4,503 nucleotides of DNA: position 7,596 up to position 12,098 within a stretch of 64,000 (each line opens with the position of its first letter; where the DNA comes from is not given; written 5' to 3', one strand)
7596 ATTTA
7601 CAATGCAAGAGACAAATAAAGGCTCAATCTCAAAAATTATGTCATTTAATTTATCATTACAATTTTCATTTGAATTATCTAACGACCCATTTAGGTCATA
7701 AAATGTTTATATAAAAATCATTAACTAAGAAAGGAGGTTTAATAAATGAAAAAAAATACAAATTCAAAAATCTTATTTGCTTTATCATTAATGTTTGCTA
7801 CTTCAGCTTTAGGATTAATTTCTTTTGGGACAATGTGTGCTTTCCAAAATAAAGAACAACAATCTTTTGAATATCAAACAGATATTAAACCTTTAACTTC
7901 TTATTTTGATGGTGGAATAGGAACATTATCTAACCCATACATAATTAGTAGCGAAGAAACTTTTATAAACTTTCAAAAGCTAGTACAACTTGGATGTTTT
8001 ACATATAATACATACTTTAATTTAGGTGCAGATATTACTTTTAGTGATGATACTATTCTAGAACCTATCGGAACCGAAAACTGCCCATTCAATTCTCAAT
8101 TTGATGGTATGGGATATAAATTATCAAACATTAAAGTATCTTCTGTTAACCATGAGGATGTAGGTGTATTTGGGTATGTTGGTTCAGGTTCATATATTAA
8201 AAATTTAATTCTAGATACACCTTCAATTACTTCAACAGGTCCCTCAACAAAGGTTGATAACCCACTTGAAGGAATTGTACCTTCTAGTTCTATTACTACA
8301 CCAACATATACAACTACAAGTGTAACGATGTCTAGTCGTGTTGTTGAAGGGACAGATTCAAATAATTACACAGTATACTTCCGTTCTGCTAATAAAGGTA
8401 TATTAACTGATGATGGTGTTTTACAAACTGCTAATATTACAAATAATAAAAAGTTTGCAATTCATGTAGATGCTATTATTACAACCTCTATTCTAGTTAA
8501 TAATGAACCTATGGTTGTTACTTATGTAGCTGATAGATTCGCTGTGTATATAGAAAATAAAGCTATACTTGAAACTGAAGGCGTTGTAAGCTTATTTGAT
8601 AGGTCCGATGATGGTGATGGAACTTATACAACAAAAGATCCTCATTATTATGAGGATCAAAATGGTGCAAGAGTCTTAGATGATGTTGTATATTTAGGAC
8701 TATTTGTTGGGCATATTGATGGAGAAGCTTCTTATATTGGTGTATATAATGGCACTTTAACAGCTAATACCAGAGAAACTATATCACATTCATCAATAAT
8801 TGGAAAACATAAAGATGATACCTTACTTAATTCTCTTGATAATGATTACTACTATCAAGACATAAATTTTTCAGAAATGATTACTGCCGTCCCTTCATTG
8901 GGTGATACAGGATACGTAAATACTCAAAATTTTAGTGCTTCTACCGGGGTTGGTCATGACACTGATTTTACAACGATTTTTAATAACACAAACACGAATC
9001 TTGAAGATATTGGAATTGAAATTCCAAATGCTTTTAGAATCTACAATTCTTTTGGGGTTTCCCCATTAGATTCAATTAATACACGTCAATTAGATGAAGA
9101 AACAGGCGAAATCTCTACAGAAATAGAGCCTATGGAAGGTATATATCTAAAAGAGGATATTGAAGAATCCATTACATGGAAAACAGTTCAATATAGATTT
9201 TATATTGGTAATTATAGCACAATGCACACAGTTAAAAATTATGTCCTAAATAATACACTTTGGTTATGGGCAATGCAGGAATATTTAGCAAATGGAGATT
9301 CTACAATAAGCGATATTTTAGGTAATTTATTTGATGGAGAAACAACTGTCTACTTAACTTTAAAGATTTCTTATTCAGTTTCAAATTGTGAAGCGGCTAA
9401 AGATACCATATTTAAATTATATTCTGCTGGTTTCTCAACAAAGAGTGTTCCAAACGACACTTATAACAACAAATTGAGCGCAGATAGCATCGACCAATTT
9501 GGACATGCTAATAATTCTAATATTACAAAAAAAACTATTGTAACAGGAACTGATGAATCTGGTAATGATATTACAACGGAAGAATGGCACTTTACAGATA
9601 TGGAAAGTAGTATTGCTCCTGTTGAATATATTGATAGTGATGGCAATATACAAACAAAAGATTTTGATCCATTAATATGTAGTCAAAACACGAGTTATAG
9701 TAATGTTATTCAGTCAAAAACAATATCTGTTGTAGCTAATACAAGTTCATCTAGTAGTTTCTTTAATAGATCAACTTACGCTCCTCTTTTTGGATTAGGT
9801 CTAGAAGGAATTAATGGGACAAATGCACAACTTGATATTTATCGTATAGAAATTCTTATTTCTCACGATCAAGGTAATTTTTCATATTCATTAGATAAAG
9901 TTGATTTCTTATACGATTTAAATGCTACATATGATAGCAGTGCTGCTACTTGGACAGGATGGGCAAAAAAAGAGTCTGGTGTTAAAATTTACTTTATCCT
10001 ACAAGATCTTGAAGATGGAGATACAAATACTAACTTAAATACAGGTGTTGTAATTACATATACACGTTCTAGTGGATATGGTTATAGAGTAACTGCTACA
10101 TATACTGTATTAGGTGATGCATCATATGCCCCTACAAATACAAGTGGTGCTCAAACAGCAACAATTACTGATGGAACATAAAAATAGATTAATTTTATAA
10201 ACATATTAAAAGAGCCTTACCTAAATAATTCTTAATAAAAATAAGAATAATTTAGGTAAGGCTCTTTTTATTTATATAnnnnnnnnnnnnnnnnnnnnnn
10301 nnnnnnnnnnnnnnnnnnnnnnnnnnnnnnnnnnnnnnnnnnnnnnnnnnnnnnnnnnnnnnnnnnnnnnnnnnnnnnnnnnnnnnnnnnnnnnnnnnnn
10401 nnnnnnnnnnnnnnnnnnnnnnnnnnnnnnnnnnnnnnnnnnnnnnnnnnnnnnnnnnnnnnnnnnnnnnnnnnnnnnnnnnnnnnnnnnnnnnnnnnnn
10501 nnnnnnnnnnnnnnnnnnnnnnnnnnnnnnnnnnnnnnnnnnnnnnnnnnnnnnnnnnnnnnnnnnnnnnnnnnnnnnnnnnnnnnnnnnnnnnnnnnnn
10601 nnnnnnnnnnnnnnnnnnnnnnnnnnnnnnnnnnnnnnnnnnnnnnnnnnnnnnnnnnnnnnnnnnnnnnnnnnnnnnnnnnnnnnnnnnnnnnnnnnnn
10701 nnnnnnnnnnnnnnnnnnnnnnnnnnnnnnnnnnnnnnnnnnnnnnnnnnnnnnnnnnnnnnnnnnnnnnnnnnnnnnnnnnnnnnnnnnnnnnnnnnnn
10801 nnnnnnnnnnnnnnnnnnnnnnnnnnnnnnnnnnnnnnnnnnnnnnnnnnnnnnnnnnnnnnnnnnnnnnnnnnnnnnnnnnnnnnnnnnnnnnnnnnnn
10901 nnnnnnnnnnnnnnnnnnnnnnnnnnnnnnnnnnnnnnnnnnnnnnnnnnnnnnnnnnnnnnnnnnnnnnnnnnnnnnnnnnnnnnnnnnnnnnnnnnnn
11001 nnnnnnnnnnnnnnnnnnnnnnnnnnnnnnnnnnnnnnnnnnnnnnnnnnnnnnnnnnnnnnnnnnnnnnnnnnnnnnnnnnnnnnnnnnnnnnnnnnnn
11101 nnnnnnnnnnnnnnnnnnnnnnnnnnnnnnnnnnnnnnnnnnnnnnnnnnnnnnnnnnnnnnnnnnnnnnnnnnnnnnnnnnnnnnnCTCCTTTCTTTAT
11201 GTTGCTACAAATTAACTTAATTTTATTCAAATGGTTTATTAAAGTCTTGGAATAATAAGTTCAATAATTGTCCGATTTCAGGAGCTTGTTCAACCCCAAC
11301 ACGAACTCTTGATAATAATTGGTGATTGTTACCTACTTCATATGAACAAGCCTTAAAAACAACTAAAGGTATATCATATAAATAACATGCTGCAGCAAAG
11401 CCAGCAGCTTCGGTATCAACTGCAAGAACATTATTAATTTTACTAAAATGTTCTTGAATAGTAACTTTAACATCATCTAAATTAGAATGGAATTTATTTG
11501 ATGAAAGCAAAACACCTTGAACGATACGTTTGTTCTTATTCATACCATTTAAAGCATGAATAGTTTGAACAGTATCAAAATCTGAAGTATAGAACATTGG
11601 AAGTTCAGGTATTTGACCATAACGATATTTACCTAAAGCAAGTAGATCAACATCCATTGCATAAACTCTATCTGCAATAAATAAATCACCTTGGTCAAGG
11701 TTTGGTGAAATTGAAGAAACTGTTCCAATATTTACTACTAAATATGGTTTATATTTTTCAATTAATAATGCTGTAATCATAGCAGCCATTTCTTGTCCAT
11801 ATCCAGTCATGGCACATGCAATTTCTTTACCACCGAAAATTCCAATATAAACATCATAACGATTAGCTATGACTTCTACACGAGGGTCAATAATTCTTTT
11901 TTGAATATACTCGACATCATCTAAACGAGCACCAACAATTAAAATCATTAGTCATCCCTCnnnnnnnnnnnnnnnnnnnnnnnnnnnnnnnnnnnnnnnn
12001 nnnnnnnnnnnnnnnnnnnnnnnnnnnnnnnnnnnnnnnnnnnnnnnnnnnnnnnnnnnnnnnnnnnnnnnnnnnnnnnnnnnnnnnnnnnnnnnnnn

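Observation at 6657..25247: Unusually large, tightly packed TasA/SipW-type fibre locus: seven or more SipW-cognate substrates, three SipW paralogs, a c-di-GMP phosphodiesterase, a Pfs-like enzyme and a McrBC-like module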

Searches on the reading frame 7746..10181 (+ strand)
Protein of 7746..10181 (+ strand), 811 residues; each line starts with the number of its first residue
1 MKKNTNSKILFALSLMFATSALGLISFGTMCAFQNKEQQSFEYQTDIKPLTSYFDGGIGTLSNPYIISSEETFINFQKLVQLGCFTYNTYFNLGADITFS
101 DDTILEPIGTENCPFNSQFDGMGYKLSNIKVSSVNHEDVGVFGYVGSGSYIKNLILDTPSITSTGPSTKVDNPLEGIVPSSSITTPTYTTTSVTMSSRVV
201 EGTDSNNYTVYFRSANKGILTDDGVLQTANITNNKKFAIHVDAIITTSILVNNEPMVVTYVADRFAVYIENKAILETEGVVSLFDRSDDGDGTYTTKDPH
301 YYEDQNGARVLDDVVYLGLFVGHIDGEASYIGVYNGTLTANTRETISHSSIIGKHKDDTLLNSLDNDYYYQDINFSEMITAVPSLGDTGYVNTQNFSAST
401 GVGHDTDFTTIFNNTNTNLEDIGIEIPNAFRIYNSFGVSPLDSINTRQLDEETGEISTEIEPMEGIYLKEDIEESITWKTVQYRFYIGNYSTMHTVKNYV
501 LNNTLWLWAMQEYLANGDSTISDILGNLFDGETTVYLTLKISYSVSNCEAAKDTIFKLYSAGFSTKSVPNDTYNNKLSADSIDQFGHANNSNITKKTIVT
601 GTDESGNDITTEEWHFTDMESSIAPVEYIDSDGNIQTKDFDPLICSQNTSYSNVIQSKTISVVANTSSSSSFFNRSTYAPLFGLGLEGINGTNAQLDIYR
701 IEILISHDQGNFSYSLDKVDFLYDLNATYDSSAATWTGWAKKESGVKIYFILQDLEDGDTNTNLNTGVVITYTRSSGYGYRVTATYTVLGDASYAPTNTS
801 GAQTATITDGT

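Call 3: search_protein_families(library=pfam, proteins=[window:7746-10181:+], max_evalue=0.1)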
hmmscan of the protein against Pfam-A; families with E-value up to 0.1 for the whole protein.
window:7746-10181:+ (811 aa): 0 families

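Call 5: search_protein_families(library=ncbifam, proteins=[window:7746-10181:+], max_evalue=1)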
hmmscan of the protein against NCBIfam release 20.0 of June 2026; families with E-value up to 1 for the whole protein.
window:7746-10181:+ (811 aa): 0 families

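Call 88: search_solved_structures(query=window:7746-10181:+, max_evalue=1)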
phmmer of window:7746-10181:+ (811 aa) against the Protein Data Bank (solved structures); distinct sequences matched with E-value up to 1: 0.

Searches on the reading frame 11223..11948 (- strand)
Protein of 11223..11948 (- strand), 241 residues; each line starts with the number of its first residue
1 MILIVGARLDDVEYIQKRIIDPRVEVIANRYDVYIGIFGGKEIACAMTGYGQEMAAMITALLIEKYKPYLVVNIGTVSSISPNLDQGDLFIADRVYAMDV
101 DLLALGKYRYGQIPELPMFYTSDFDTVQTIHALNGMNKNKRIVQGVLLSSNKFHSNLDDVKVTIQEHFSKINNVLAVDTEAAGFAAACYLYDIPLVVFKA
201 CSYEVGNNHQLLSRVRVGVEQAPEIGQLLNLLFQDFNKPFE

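Call 3: search_protein_families(library=pfam, proteins=[window:11223-11948:-], max_evalue=0.1)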
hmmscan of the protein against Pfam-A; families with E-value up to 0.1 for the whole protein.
window:11223-11948:- (241 aa): 1 family
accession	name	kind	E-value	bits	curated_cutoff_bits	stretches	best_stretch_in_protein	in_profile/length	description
PF01048.26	PNP_UDP_1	-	2.2e-24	86.6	25.1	1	4-202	4-197/233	Phosphorylase superfamily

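Call 5: search_protein_families(library=ncbifam, proteins=[window:11223-11948:-], max_evalue=1)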
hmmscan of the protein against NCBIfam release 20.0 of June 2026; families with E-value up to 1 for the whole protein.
window:11223-11948:- (241 aa): 18 families
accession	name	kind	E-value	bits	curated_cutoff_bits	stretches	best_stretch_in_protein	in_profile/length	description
NF004079.0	PRK05584.1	equivalog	1.4e-30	106.6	169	1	2-203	3-198/232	5'-methylthioadenosine/adenosylhomocysteine nucleosidase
TIGR01704.1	MTA_SAH-Nsdase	equivalog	2.8e-28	99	73.8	1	2-206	2-200/229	5'-methylthioadenosine/S-adenosylhomocysteine nucleosidase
NF005522.0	PRK07164.1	equivalog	2e-16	60.2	161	1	40-210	44-192/218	5'-methylthioadenosine/S-adenosylhomocysteine nucleosidase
NF005221.0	PRK06714.1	equivalog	6.2e-13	48.8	218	1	2-205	4-198/236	S-adenosylhomocysteine nucleosidase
NF011286.0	PRK14697.1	equivalog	5.6e-11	42.4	260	1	3-210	5-202/233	bifunctional 5'-methylthioadenosine/S-adenosylhomocysteine nucleosidase/phosphatase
TIGR03664.1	fut_nucase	equivalog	1.1e-10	41.5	124.7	1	30-207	24-205/228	futalosine hydrolase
NF005213.0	PRK06698.1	equivalog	1.9e-09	36.9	768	1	2-210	4-202/459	bifunctional 5'-methylthioadenosine/S-adenosylhomocysteine nucleosidase/phosphatase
NF033570.1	FIB_Spiroplas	equivalog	1.2e-08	34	200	1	38-187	36-178/512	cytoskeletal motor fibril protein Fib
NF004489.0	PRK05819.1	subfamily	1.7e-08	34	230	1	33-192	48-194/236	DeoD-type purine-nucleoside phosphorylase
TIGR00107.1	deoD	equivalog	4.2e-07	29.7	232.25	1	12-197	22-195/232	purine-nucleoside phosphorylase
TIGR03468.1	HpnG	hypoth_equivalog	0.00023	20.8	187.1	1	135-202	93-155/212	hopanoid-associated phosphorylase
NF006087.0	PRK08236.1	equivalog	0.00026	20.7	213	1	26-208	13-193/219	futalosine hydrolase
NF004168.0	PRK05634.1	equivalog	0.00042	20.1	129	1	42-105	22-85/185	nucleosidase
TIGR01705.1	MTA_SAH-nuc-hyp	equivalog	0.0018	18.1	152.2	1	40-116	28-106/212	5'-methylthioadenosine/S-adenosylhomocysteine nucleosidase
NF009914.0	PRK13374.1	subfamily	0.002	17.8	338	1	13-187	27-189/235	DeoD-type purine-nucleoside phosphorylase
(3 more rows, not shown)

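Call 42: search_solved_structures(query=window:11223-11948:-, max_evalue=0.001, show_alignments=1)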
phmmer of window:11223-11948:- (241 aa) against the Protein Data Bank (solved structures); distinct sequences matched with E-value up to 0.001: 40.
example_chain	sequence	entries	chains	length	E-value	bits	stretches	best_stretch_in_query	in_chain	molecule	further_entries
4qez_B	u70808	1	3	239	9.1e-26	94.3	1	2-207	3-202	5'-methylthioadenosine/S-adenosylhomocysteine nucleosidase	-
3bl6_A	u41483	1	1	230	1.4e-25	93.7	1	1-207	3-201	5'-methylthioadenosine nucleosidase/S-adenosylhomocysteine nucleosidase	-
4gmh_A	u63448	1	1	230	1.5e-25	93.6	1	1-207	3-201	5'-methylthioadenosine/S-adenosylhomocysteine nucleosidase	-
3eei_A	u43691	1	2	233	7e-23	84.8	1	2-203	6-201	5-methylthioadenosine nucleosidase/S-adenosylhomocysteine nucleosidase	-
6po4_A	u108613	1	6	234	1e-22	84.3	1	3-202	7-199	5'-methylthioadenosine/S-adenosylhomocysteine nucleosidase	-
3o4v_A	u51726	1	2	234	1.1e-22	84.2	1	3-206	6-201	MTA/SAH nucleosidase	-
1z5o_A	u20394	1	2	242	1.2e-22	84.1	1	3-205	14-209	MTA/SAH nucleosidase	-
4wkc_A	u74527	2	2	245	1.2e-22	84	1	3-206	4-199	5'-methylthioadenosine/S-adenosylhomocysteine nucleosidase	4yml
1jys_A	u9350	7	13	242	1.2e-22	84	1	3-206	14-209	MTA/SAH nucleosidase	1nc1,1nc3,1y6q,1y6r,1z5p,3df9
1z5n_A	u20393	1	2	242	2.2e-22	83.2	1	3-206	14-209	MTA/SAH nucleosidase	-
4f1w_A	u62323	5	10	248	1e-21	81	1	3-206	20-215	5'-methylthioadenosine/S-adenosylhomocysteine nucleosidase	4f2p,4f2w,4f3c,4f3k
4g41_A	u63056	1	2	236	3e-21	79.5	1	4-207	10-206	MTA/SAH nucleosidase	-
1zos_A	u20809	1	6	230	1e-20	77.7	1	4-206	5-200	5'-methylthioadenosine / S-adenosylhomocysteine nucleosidase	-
4x24_A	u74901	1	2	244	2e-20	76.8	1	3-203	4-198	5'-methylthioadenosine/S-adenosylhomocysteine nucleosidase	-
4g89_A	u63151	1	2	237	2.7e-20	76.3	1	3-206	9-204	5'-methylthioadenosine/S-adenosylhomocysteine nucleosidase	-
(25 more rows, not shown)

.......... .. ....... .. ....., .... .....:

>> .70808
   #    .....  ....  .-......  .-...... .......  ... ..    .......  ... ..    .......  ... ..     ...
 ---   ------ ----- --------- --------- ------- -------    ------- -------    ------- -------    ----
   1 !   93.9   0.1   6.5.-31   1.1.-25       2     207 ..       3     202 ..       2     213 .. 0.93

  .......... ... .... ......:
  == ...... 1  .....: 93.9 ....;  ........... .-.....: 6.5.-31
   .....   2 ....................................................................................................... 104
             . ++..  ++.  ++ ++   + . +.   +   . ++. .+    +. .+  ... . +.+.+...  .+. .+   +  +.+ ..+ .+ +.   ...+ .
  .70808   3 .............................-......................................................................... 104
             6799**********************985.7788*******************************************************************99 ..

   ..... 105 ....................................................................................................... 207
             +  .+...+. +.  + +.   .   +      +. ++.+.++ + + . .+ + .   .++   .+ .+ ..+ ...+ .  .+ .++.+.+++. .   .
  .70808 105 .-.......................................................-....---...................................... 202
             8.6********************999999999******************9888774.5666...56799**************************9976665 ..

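Call 72: search_protein_families(library=padloc, proteins=[window:11223-11948:-], max_evalue=0.01)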
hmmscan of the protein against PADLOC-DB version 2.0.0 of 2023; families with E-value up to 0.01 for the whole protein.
window:11223-11948:- (241 aa): 2 families
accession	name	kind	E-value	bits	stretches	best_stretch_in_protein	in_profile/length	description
PDLC00759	Effector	-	5.3e-05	19.9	1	44-101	291-351/506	PN-superfamily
PDLC04726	PDC-M60C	-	0.006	13.5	0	47-96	203-252/407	-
